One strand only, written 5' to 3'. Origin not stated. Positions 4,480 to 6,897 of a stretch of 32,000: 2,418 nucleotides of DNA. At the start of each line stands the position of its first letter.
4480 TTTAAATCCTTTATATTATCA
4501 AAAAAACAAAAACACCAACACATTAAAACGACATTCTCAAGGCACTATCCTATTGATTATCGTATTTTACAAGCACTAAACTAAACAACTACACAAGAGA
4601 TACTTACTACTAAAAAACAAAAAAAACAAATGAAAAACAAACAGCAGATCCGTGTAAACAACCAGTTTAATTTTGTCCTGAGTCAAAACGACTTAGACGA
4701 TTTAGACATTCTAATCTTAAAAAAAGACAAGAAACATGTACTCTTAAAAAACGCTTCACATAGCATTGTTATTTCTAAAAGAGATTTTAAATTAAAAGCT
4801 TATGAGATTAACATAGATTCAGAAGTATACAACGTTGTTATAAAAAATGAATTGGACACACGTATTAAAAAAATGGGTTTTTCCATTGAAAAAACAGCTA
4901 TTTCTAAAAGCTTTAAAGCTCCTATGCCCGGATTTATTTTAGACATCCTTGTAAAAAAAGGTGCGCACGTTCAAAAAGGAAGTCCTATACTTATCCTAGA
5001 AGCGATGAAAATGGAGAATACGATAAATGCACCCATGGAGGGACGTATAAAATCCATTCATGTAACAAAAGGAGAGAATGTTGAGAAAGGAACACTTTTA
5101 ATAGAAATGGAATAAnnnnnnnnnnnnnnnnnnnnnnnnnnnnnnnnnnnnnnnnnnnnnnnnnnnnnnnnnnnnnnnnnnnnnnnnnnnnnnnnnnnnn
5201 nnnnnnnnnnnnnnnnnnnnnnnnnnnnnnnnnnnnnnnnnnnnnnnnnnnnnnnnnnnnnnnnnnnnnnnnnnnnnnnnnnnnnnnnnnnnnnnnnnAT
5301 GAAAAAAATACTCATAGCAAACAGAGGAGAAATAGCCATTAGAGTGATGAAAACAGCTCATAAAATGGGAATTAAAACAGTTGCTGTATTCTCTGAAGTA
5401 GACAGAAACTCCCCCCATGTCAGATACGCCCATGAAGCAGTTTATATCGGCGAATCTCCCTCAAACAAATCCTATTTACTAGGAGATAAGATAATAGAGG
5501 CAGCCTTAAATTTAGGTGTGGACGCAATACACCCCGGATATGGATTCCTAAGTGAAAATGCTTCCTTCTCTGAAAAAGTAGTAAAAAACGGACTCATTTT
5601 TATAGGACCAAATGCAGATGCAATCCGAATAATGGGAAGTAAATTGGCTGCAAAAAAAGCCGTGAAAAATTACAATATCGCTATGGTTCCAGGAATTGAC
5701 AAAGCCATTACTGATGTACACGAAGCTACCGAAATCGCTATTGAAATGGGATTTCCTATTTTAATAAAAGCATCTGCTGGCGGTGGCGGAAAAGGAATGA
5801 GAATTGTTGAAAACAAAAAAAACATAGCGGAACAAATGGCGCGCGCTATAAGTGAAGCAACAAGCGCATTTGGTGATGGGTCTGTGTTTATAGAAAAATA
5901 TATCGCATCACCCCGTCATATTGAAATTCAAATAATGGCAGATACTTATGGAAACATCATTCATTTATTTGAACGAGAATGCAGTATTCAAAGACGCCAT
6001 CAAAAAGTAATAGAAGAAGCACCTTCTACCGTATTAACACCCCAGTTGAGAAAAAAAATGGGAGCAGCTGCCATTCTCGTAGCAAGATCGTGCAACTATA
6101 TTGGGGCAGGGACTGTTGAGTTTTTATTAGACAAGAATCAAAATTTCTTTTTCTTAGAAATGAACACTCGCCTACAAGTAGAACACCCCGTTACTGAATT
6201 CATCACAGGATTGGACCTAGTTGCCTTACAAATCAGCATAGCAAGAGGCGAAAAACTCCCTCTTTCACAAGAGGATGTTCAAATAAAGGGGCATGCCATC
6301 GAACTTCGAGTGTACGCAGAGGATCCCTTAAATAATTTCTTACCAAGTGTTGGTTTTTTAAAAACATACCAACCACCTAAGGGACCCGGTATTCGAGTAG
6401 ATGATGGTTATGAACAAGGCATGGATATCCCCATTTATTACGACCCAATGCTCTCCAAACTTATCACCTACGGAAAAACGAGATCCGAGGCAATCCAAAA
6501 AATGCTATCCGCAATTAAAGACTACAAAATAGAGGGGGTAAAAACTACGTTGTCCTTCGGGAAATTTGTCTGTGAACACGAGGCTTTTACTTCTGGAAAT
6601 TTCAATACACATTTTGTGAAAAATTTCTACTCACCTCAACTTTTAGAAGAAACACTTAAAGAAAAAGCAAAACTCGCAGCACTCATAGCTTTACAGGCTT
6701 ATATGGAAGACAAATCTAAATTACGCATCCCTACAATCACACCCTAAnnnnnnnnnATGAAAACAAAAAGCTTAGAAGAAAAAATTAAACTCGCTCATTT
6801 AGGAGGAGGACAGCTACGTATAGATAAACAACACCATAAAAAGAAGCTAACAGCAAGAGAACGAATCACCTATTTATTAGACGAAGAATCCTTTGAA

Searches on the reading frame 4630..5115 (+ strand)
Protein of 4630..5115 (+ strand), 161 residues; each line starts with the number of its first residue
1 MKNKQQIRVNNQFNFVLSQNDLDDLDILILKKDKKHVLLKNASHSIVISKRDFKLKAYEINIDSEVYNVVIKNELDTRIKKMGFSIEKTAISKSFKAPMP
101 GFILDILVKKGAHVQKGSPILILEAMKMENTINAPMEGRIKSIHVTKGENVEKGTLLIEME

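Call 11: search_protein_families(library=pfam, proteins=[window:4630-5115:+], max_evalue=0.001)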
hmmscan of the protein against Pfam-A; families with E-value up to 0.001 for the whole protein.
window:4630-5115:+ (161 aa): 4 families
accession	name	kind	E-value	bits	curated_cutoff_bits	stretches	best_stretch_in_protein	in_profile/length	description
PF00364.28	Biotin_lipoyl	-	4.6e-21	74.9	22.1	1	94-160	2-73/73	Biotin-requiring enzyme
PF13533.13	Biotin_lipoyl_2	-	2.2e-09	37.3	29.8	1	131-160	2-31/32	Biotin-lipoyl like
PF13437.12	HlyD_3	-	6.5e-07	30.5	22.2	0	131-160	1-30/106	HlyD family secretion protein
PF16576.10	HlyD_D23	-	7.1e-05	22.6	30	0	131-159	21-50/214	Barrel-sandwich domain of CusB or HlyD membrane-fusion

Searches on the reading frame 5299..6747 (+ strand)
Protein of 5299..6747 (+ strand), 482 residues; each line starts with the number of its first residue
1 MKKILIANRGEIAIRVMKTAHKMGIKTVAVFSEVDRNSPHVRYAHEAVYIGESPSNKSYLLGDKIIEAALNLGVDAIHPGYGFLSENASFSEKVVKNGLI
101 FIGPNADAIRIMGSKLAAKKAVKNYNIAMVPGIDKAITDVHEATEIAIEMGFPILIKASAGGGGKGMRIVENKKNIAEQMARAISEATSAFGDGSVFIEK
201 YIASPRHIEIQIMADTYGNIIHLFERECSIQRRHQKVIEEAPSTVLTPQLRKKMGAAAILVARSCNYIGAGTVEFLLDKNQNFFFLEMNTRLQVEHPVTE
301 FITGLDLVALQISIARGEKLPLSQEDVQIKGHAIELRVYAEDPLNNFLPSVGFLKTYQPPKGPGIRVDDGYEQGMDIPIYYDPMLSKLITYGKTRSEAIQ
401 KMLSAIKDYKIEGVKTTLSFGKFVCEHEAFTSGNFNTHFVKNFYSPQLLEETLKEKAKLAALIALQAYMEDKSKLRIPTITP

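Call 11: search_protein_families(library=pfam, proteins=[window:5299-6747:+], max_evalue=0.001)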
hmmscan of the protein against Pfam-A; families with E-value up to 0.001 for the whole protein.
window:5299-6747:+ (482 aa): 6 families
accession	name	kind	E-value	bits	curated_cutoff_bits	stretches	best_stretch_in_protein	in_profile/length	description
PF02786.22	CPSase_L_D2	-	4.9e-79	265.2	19.8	1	115-321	2-209/211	Carbamoyl-phosphate synthase L chain, ATP binding domain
PF00289.28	Biotin_carb_N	-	1.1e-44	151.8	25.5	1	1-109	2-110/110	Biotin carboxylase, N-terminal domain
PF02785.25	Biotin_carb_C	-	8.6e-38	129.2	32.4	1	335-441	1-107/108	Biotin carboxylase C-terminal domain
PF07478.18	Dala_Dala_lig_C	-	1.5e-10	41.4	24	1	143-290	28-174/204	D-ala D-ala ligase C-terminus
PF02222.28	ATP-grasp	-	3.3e-08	33.8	27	1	136-291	15-162/179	ATP-grasp domain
PF01071.24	GARS_A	-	9.6e-05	22.7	27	1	113-204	1-91/194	Phosphoribosylglycinamide synthetase, ATP-grasp (A) domain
